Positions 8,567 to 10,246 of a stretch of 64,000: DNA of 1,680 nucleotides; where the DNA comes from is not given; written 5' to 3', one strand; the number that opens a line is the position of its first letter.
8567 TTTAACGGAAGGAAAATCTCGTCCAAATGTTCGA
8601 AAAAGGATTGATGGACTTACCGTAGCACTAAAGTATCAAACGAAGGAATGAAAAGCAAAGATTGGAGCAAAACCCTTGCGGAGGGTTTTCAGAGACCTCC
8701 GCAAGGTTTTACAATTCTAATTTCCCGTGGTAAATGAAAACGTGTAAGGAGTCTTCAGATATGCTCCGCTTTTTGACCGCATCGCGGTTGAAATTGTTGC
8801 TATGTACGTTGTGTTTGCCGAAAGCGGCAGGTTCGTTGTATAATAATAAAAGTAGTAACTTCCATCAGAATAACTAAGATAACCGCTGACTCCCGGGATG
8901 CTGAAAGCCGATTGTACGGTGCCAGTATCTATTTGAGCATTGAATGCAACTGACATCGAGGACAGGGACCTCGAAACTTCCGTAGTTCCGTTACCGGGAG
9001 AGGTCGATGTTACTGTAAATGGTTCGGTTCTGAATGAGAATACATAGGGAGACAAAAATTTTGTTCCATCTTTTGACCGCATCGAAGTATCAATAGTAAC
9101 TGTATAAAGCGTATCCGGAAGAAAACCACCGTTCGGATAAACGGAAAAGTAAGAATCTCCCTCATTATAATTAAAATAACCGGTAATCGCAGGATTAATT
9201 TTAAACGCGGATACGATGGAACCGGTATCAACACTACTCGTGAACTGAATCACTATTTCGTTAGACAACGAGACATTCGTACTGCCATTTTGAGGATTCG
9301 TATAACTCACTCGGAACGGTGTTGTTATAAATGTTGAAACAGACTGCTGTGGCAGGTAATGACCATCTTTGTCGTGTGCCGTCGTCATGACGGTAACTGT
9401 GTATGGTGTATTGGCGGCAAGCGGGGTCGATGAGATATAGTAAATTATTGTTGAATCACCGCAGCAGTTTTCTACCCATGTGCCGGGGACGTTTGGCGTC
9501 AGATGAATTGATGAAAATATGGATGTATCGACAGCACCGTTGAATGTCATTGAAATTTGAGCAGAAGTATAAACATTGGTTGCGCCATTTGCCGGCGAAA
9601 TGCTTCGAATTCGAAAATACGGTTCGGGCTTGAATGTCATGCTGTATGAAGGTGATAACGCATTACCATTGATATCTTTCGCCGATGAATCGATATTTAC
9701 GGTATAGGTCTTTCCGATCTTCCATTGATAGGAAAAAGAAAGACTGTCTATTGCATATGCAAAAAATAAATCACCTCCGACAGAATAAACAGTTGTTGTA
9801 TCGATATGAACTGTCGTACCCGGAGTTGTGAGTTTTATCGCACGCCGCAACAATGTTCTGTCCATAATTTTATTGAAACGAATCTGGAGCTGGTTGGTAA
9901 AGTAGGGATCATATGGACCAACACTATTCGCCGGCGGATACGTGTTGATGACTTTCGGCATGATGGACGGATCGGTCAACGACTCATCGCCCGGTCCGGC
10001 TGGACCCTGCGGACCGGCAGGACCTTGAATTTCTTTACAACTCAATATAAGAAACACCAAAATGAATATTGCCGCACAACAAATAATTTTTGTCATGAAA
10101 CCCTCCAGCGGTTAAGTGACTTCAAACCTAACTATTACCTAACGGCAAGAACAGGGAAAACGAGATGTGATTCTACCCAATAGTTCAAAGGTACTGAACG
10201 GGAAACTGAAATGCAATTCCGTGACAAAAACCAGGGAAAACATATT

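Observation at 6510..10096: Tandem paralogous lipoproteins with collagen-like Gly-X-Y triplets fused to Ig-like repeat arrays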

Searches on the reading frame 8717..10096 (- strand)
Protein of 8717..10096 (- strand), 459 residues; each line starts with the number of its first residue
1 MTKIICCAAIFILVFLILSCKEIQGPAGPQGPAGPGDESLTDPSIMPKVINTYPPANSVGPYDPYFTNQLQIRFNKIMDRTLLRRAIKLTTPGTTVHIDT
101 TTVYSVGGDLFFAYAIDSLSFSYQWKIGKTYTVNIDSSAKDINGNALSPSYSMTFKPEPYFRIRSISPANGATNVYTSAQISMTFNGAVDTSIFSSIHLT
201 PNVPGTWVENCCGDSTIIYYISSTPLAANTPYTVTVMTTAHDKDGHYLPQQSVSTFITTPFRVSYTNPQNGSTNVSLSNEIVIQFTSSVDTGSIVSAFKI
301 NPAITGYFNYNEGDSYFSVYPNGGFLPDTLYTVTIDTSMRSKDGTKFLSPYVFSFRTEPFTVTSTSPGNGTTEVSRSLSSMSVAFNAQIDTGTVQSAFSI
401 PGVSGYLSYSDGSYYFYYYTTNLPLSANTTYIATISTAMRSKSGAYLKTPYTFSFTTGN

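Call 3: search_protein_families(library=pfam, proteins=[window:8717-10096:-], max_evalue=0.1)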
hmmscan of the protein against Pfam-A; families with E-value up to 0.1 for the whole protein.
window:8717-10096:- (459 aa): 2 families
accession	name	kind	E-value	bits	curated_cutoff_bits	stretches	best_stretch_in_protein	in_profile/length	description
PF13205.12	Big_5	-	3.6e-49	166.3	23.6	4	258-357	2-105/105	Bacterial Ig-like domain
PF04234.18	CopC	-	1.4e-05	26.4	23.3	1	163-246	4-82/92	CopC domain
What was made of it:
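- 8717..10096 (-): W459: 459-aa lipoprotein gene. Signal peptide, Cys20, tether, four Big_5 domains. Pfam Big_5 x4 (call 3).
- On CopC copper-binding proteins (PF04234): The profile match is weak, 26.4 bits on internal domain D2 of W459 only (call 3).
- Pfam CopC hits W459 D2 at 26.4 bits (cut-off 23.3; call 3).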

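Call 4: search_protein_families(library=ncbifam, proteins=[window:8717-10096:-], max_evalue=0.1)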
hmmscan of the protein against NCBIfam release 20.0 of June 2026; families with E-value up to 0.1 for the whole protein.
window:8717-10096:- (459 aa): 0 families

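Call 10: find_homologous_proteins(query=window:8717-10096:-, max_evalue=0.00001)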
Query window:8717-10096:- (459 aa): 252 proteins with E <= 0.00001 among 8000 candidates; the best 120 are listed.
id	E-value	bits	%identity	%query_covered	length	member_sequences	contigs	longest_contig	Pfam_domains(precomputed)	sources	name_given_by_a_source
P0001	2.9e-262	888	88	100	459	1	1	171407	PF13205.13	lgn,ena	-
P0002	2.4e-154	533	47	92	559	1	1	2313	PF13205.13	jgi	jgi:Big-like domain-containing protein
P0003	1.6e-151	523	48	99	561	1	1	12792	PF13205.13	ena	-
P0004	5.6e-145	502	44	92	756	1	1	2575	PF13205.13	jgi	jgi:hypothetical protein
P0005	2.5e-143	496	37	99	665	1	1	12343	PF13205.13,PF17964.8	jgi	-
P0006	1.0e-142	494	55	96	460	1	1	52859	PF13205.13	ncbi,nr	ncbi:MAG: hypothetical protein C0417_05025 [Chlorobiaceae bacterium]|nr:hypothetical protein [Chloro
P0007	4.6e-142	492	43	93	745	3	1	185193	PF13205.13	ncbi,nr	ncbi:MAG: Ig-like domain-containing protein [Ignavibacteria bacterium]|nr:Ig-like domain-containing 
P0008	2.0e-140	487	55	95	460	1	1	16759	PF13205.13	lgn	-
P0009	1.7e-138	480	54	100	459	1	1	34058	PF13205.13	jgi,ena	-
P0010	3.2e-137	476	44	100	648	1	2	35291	PF13205.13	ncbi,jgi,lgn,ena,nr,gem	ncbi:MAG: Ig-like domain-containing protein [Ignavibacteriales bacterium]|nr:Ig-like domain-containi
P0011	3.4e-136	473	51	92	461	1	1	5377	PF13205.13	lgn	-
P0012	5.7e-130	452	50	100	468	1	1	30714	PF13205.13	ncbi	-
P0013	5.3e-129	449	47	88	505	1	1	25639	PF13205.13,PF17964.8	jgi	jgi:hypothetical protein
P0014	5.3e-123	429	52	98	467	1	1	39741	PF13205.13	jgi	jgi:hypothetical protein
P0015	4.7e-122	426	49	100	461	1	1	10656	PF13205.13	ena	-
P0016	1.7e-118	415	49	100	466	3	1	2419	PF13205.13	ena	-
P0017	1.8e-117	411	48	98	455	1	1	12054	PF13205.13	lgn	-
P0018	7.4e-117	409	50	100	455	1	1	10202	PF13205.13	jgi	jgi:hypothetical protein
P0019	1.6e-114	401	51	96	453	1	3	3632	PF13205.13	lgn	-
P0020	1.3e-113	398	46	100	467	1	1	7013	PF13205.13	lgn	-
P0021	6.9e-112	393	42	99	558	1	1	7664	PF13205.13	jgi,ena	-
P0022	2.1e-108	381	44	97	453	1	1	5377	PF13205.13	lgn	-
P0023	7.2e-108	379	45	92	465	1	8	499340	PF13205.13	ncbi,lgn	-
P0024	1.2e-106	375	44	92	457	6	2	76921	PF13205.13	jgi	-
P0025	1.3e-106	375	44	100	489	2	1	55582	PF13205.13,PF17964.8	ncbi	-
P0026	2.1e-106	375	40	98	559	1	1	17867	PF13205.13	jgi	jgi:hypothetical protein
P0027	4.4e-106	374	45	98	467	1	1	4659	PF13205.13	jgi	-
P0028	4.9e-106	373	44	92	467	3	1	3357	PF13205.13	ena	-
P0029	8.3e-105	369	44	98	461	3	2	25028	PF13205.13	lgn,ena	-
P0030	2.1e-104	368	40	97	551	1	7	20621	PF13205.13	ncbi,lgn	-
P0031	2.1e-104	368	43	99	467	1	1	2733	PF13205.13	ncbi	-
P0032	4.9e-104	367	37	98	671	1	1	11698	PF13205.13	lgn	-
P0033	1.7e-103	365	45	92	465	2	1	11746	PF13205.13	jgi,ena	-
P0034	2.2e-103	365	48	86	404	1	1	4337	PF13205.13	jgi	jgi:hypothetical protein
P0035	3.0e-103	364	46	96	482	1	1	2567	PF13205.13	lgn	-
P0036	6.3e-103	363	44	98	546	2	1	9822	PF13205.13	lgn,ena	-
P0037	1.1e-102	362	43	96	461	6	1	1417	PF13205.13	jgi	jgi:hypothetical protein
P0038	2.5e-102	361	39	100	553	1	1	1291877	PF13205.13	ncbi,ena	-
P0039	7.4e-102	360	41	100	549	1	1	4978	PF13205.13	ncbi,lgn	-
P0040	1.4e-101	359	43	100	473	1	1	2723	PF13205.13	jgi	jgi:hypothetical protein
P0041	6.5e-101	357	39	98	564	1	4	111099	PF13205.13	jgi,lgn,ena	jgi:hypothetical protein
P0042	1.3e-100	356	45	92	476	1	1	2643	PF13205.13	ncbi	-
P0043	1.8e-100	355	45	92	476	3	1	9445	PF13205.13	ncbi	-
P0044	4.6e-100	354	44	92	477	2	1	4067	PF13205.13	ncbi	-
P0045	1.1e-99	353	40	98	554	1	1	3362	PF13205.13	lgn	-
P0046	1.7e-99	352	40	99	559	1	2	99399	PF13205.13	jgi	jgi:hypothetical protein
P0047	6.9e-99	350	37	99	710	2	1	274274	PF13205.13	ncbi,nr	ncbi:MAG TPA: Ig-like domain-containing protein [Candidatus Acidoferrales bacterium]|nr:Ig-like doma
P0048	1.2e-98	349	43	92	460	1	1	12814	PF13205.13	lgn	-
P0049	5.6e-98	347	42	97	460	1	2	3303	PF13205.13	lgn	-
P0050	1.2e-97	346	42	96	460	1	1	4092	PF13205.13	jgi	jgi:Bacterial Ig-like domain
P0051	1.1e-96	343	44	99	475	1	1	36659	PF13205.13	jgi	jgi:hypothetical protein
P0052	2.3e-96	342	38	98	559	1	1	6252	PF13205.13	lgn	-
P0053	3.5e-96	341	35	92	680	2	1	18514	PF13205.13,PF17964.8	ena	-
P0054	5.9e-95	337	39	92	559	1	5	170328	PF13205.13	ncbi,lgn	-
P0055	7.1e-95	337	36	96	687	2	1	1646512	PF13205.13,PF17964.8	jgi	jgi:hypothetical protein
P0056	1.5e-94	336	40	98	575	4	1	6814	PF13205.13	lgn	-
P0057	5.8e-92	327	49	70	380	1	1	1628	PF13205.13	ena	-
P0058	9.8e-92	326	52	65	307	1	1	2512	PF13205.13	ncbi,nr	ncbi:MAG: Ig-like domain-containing protein, partial [Ignavibacteriales bacterium]|nr:Ig-like domain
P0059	1.6e-91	326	39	100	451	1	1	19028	PF13205.13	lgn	-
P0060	2.9e-91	325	52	73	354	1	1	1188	PF13205.13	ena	-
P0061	3.6e-91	324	41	92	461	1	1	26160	PF13205.13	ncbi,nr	ncbi:MAG: Ig-like domain-containing protein [Bacteroidota bacterium]|nr:Ig-like domain-containing pr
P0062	5.9e-91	324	40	91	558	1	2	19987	PF13205.13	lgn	-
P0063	2.7e-90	322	37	98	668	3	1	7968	PF13205.13,PF17964.8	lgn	-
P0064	6.8e-90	320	40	98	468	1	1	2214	PF13205.13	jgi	jgi:hypothetical protein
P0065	1.0e-89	320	41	98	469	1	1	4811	PF13205.13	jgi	jgi:hypothetical protein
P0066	2.6e-89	318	36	97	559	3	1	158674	PF13205.13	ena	-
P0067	6.2e-88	314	39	71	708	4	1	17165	PF13205.13,PF00041.28,PF04234.19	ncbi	ncbi:MAG TPA: Ig-like domain-containing protein [Candidatus Kryptonia bacterium]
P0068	1.8e-87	312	40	98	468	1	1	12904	PF13205.13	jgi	jgi:hypothetical protein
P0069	2.1e-87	312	41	98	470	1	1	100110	PF13205.13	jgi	jgi:hypothetical protein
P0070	1.7e-86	309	38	98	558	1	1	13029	PF13205.13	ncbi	-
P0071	1.1e-85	306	37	92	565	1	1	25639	PF13205.13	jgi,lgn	jgi:hypothetical protein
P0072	3.4e-85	305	36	99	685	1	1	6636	PF13205.13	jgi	jgi:hypothetical protein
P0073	4.5e-84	301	48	75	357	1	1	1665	PF13205.13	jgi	jgi:hypothetical protein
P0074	6.0e-84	301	42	92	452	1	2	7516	PF13205.13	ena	-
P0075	1.2e-83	300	41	93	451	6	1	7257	PF13205.13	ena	-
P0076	5.1e-82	294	45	75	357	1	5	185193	PF13205.13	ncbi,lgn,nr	ncbi:MAG: Ig-like domain-containing protein [Ignavibacteriae bacterium]|nr:Ig-like domain-containing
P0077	6.3e-82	294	37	92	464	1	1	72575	PF13205.13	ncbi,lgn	-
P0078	2.1e-80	289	49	71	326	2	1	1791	PF13205.13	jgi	jgi:hypothetical protein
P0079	1.5e-79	286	37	100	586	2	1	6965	PF13205.13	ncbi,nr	ncbi:MAG TPA: Ig-like domain-containing protein, partial [Bacteroidota bacterium]|nr:Ig-like domain-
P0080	1.7e-79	286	39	96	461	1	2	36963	PF13205.13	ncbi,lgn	-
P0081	2.1e-79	286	43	69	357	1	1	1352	PF13205.13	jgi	jgi:hypothetical protein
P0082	3.9e-79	285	43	70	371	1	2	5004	PF13205.13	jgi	jgi:hypothetical protein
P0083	1.9e-78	282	39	96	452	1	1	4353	PF13205.13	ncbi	-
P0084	2.0e-78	282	38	100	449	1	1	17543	PF13205.13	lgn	-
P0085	3.9e-78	281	35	98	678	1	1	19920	PF13205.13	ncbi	-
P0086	6.6e-78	281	40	92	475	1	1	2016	PF13205.13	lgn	-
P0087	1.0e-77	280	38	98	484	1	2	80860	PF13205.13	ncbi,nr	ncbi:MAG: Ig-like domain-containing protein [Ignavibacteria bacterium]|nr:Ig-like domain-containing 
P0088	1.3e-77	280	31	99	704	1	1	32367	PF13205.13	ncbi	-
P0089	1.3e-76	276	39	100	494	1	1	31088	PF13205.13,PF17970.8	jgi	jgi:Bacterial Ig-like domain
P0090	1.5e-75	273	41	97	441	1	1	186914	PF13205.13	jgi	jgi:hypothetical protein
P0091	1.6e-75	273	40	74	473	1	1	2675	PF13205.13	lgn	-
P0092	1.7e-75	273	44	78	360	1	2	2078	PF13205.13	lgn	-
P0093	1.9e-75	273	39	99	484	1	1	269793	PF13205.13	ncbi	-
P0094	5.1e-75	271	42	78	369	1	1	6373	PF13205.13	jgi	jgi:hypothetical protein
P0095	9.2e-75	270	40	99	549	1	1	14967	PF13205.13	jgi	jgi:hypothetical protein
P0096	6.1e-74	268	41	78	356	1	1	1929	PF13205.13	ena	-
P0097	2.8e-73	265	35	91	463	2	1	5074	PF13205.13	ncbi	-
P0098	7.9e-73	264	39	98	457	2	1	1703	PF13205.13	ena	-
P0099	1.4e-72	263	37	99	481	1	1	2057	PF13205.13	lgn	-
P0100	1.4e-72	263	37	96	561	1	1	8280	PF13205.13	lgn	-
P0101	3.1e-72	262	43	75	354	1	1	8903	PF13205.13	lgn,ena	-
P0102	1.2e-71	260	39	91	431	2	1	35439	PF13205.13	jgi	jgi:hypothetical protein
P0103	3.6e-71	259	43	76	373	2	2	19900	PF13205.13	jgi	jgi:hypothetical protein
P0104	1.0e-70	257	37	95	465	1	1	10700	PF13205.13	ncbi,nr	ncbi:MAG TPA: Ig-like domain-containing protein [Bacteroidota bacterium]|nr:Ig-like domain-containin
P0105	2.4e-70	256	37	95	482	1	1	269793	PF13205.13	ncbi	-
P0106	3.1e-70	255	38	92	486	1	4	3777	PF13205.13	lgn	-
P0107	8.6e-69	251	39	92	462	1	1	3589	PF13205.13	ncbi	-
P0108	3.8e-68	249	35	99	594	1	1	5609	PF13205.13,PF04234.19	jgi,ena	jgi:hypothetical protein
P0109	6.7e-68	248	43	73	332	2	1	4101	PF13205.13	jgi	jgi:hypothetical protein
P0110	9.5e-68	247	42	73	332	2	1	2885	PF13205.13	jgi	jgi:hypothetical protein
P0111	2.1e-67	246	39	92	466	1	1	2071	PF13205.13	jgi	jgi:hypothetical protein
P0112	2.3e-66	243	38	92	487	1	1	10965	PF13205.13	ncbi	-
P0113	2.4e-66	243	45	61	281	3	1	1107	PF13205.13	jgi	jgi:hypothetical protein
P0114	2.5e-66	243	48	67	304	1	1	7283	PF13205.13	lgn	-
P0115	4.5e-66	242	36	97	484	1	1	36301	PF13205.13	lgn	-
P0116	2.9e-63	232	36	92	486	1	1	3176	PF13205.13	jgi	jgi:hypothetical protein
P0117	4.4e-63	232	36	100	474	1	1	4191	PF13205.13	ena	-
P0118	9.2e-63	231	36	98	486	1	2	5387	PF13205.13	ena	-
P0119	1.9e-62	230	35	99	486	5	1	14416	PF13205.13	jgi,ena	-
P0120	3.1e-62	229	32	100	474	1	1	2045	PF13205.13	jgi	-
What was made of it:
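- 8717..10096 (-): 252 homologues (call 10).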

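Call 21: find_related_loci(query=A2, collection=genome_contigs, flank=10000)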
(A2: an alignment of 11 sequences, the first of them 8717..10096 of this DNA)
Query A2 (459 aa) in genome_contigs; peptide patterns used: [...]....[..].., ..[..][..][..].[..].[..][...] (x = any residue, [..] = any of these).
74 stretches matched a pattern; 21 encode a relative of the query (tblastn E <= 1e-3); 21 distinct loci.
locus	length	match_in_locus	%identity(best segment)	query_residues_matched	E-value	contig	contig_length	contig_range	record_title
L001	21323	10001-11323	55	20-458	2e-140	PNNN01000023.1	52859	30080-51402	MAG: Chlorobiaceae bacterium isolate SW.3.66 SW_1000292_52859, whole genome shotgun sequence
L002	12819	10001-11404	50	1-459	1e-135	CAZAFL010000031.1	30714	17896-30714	MAG TPA_asm: uncultured Chlorobiaceae bacterium isolate binchicken_co185_181 genome assembly, contig: NODE_1857_length_3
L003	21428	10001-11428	44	2-459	8e-116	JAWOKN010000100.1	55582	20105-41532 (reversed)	MAG: Bacteroidota bacterium isolate bin_159 c_000029164943, whole genome shotgun sequence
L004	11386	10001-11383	41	1-456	7e-110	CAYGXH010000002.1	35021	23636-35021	MAG TPA_asm: uncultured Chlorobiaceae bacterium isolate ERP119294_co1_130 genome assembly, contig: NODE_1313_length_3502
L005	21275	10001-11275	45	38-457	3e-105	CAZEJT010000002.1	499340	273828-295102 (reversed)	MAG TPA_asm: uncultured Chlorobiaceae bacterium isolate SRP273308_co1_412 genome assembly, contig: NODE_12_length_499340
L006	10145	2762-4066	45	39-458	1e-104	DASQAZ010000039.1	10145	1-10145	MAG TPA_asm: Bacteroidota bacterium isolate SMAG_U11658 k141_1607907, whole genome shotgun sequence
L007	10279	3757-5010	44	38-459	5e-104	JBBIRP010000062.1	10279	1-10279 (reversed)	MAG: Ignavibacteriales bacterium isolate PFF170222_bin_352 NODE_880_length_10279_cov_3.922340, whole genome shotgun sequ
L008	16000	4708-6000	44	19-458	5e-101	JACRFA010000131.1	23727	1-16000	MAG: Ignavibacteriae bacterium isolate NC_groundwater_1713_Pr3_B-0.1um_53_10 SR-2_scaffold_141_1647195, whole genome sho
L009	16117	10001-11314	42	12-459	2e-98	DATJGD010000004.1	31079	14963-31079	MAG TPA_asm: Bacteroidota bacterium isolate SMAG_U15477 k141_5550644, whole genome shotgun sequence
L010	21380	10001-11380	43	12-458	4e-97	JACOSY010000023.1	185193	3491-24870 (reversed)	MAG: Ignavibacteria bacterium isolate NC_groundwater_30_Pr7_B-0.1um_51_131 FFV18_Bp1_scaffold_186083, whole genome shotg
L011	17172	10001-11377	38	1-459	4e-89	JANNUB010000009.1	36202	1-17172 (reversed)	MAG: Ignavibacteriota bacterium isolate SOY_30_metabat_287 SOY_30_k141_328724, whole genome shotgun sequence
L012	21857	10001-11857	41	38-458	2e-88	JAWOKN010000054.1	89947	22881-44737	MAG: Bacteroidota bacterium isolate bin_159 c_000000687961, whole genome shotgun sequence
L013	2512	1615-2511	52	10-457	1e-89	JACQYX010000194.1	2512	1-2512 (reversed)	MAG: Ignavibacteriales bacterium isolate NC_groundwater_1552_Pr4_S-0.65um_41_6 SR1-18-Sp65_coassembly_scaffold_347670, w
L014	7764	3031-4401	39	8-459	8e-85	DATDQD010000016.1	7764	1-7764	MAG TPA_asm: Bacteroidota bacterium isolate SMAG_U7938 k141_534946, whole genome shotgun sequence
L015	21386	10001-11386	38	10-457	3e-84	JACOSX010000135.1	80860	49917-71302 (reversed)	MAG: Ignavibacteria bacterium isolate NC_groundwater_29_Pr7_B-0.1um_49_11 FFV18_Bp1_scaffold_689053, whole genome shotgu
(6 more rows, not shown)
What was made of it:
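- All named homologues are Ignavibacteria, Ignavibacteriales, Kryptonia or Bacteroidota MAGs (calls 10, 21).
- Tried and rejected: It was repeated with 11 closer sequences (call 21). The patterns used in call 21 were narrow, so absence of cultured genomes among the 21 loci is weak evidence.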

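Call 27: search_solved_structures(query=A1, max_evalue=0.01)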
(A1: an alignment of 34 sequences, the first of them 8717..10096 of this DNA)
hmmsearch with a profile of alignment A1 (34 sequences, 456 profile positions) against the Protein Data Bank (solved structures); distinct sequences matched with E-value up to 0.01: 2.
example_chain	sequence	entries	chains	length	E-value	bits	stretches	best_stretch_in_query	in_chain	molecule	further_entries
8ssi_A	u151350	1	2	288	0.00013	23.9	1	278-366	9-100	Deubiquitinase TssM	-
8pz3_A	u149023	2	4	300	0.00045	22.1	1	304-365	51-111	TssM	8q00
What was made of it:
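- Tried and rejected: PDB sequence search with the family profile gave only marginal Ig-domain hits to TssM (call 27).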

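Call 31: predict_structure(alignment_id=A1)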
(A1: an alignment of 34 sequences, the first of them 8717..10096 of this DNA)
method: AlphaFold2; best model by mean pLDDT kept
length: 459 residues; sequences in the alignment: 34
mean_pLDDT: 90.6   pTM: 0.71
mean pLDDT of the five models: 90.6, 90.2, 90.2, 89.9, 89.8
residues with pLDDT >= 90: 358; 70-90: 69; 50-70: 16; < 50: 16
segments of 3 or more residues with pLDDT < 50: 20-35
pLDDT, mean of each block of 10 residues (from residue 1): 73 70 39 55 92 94 80 95 95 90 90 91 89 96 94 94 94 93 91 94 92 78 91 97 93 96 97 96 95 96 95 94 93 97 92 98 97 97 96 95 95 95 96 97 93 97
secondary structure, 60 per line:
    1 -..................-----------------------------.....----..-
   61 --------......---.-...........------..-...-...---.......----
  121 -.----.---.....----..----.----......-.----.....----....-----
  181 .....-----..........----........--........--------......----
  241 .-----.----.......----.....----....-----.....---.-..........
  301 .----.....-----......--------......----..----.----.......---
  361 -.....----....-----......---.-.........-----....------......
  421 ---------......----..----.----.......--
elements in order: H2-19 E49-53 E69-74 H80-86 E87-90 E104-106 E110-116 E131-135 E151-156 E163-167 E172-175 E181-185 H191-196 E197-200 E205-212 E215-222 E231-236 E252-258 E263-267 E272-275 E281-285 H291-297 E298-301 E306-310 E316-321 E330-335 E351-357 E362-366 E371-374 E380-385 H391-397 E405-408 E415-420 E430-435 E451-457
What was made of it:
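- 8717..10096 (-): AF2 pLDDT 90.6 with four beta-sandwiches (call 31).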

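Call 33: fold_search(model_id=the predicted structure, library=pdb)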
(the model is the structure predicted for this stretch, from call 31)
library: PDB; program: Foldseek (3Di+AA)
matches with E <= 10: 1712; with E <= 0.001: 168
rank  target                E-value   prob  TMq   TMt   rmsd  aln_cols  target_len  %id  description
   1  4aq1_A                4.5e-10  1.00  0.20  0.14  25.1       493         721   12  Structure of the SbsB S-layer protein of Geobacillus stearothermophilus PV72p2 in complex with nanobody KB6 (released 2012-06-13)
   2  3b43                  6.8e-10  1.00  0.19  0.17  14.8       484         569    7  I-band fragment I65-I70 from titin (released 2008-01-22)
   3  3vyn_B                1.0e-09  1.00  0.20  0.26  14.3       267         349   19  Crystal structure of Mycobacterium tuberculosis L,D-transpeptidase LdtMt2 N55 truncation mutant (resideus 55-408) (released 2013-06-19)
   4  8a1m_A                1.9e-09  1.00  0.20  0.26  15.3       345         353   16  Crystal structure of the transpeptidase LdtMt2 from Mycobacterium tuberculosis in complex with maleimide analogue 4 (released 2023-06-14)
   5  4uj6                  3.5e-09  1.00  0.21  0.16  18.2       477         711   13  Structure of surface layer protein SbsC, domains 1-6 (released 2016-04-27)
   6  5du7_A                5.1e-09  1.00  0.21  0.26  14.3       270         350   18  Crystal structure of ldtMt2 at 1.79 Angstrom resolution (released 2016-09-28)
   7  8a1l_A                5.6e-09  1.00  0.20  0.25  15.3       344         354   16  Crystal structure of the transpeptidase LdtMt2 from Mycobacterium tuberculosis in complex with alpha-chloro ketone 2 (released 2023-06-14)
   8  8aho_A                5.6e-09  1.00  0.20  0.26  15.4       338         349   16  Crystal structure of the transpeptidase LdtMt2 from Mycobacterium tuberculosis in complex with cyanamide analogue 31 (released 2023-08-02)
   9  8aho_B                7.2e-09  1.00  0.21  0.26  15.4       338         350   17  Crystal structure of the transpeptidase LdtMt2 from Mycobacterium tuberculosis in complex with cyanamide analogue 31 (released 2023-08-02)
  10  4z7a                  7.6e-09  1.00  0.20  0.25  13.9       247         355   19  Structural and biochemical characterization of a non-functionally redundant M. tuberculosis (3,3) L,D-Transpeptidase, Ld (released 2015-09-02)
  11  8pxy_A                8.0e-09  1.00  0.21  0.26  14.6       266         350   20  Crystal structure of the transpeptidase LdtMt2 C354S mutant from Mycobacterium tuberculosis in complex with natural su (released 2024-08-07)
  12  4uic                  8.9e-09  1.00  0.22  0.16  17.9       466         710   13  Crystal structure of the S-layer protein rSbsC(31-844) (released 2016-04-13)
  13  7ok5_B                8.9e-09  1.00  0.17  0.15  17.6       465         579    8  Crystal structure of mouse neurofascin 155 immunoglobulin domains (released 2022-12-14)
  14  4qrb                  9.9e-09  1.00  0.20  0.27  14.4       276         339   18  Structure and specificity of L-D-Transpeptidase from Mycobacterium tuberculosis and antibiotic resistance: Calcium bindi (released 2015-12-23)
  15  3vyn_A                1.0e-08  1.00  0.20  0.26  14.3       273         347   18  Crystal structure of Mycobacterium tuberculosis L,D-transpeptidase LdtMt2 N55 truncation mutant (resideus 55-408) (released 2013-06-19)
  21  4hu2                  2.5e-08  1.00  0.19  0.42  12.5       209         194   20  Crystal structure of LdtMt2, a L,D-transpeptidase from Mycobacterium tuberculosis: domain A and B (released 2012-12-12)
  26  9g93_A                6.3e-08  1.00  0.20  0.17  17.5       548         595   10  CryoET structure of the in vitro grown Bacillus anthracis Sap S-layer (released 2024-12-18)
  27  9g93_I                7.7e-08  1.00  0.20  0.24  31.8       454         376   11  CryoET structure of the in vitro grown Bacillus anthracis Sap S-layer (released 2024-12-18)
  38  6hhu_A                3.1e-07  1.00  0.16  0.14  21.6       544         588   11  Structure of the Bacillus anthracis Sap S-layer assembly domain (released 2019-07-24)
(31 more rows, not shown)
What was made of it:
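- On Big_5 (PF13205) bacterial Ig-like domain proteins: Foldseek matches Ig arrays (call 33).
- Big_5 arrays also serve as periplasmic spacers, as in LdtMt2, which is among the best fold matches (call 33). Big_5 domains act as a membrane-to-peptidoglycan spacer in LdtMt2, a top fold match (call 33). The best fold matches include the S-layer proteins SbsB, SbsC and Sap (call 33). The S-layer fold matches are generic Ig-array matches with TM-scores around 0.2 (call 33).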
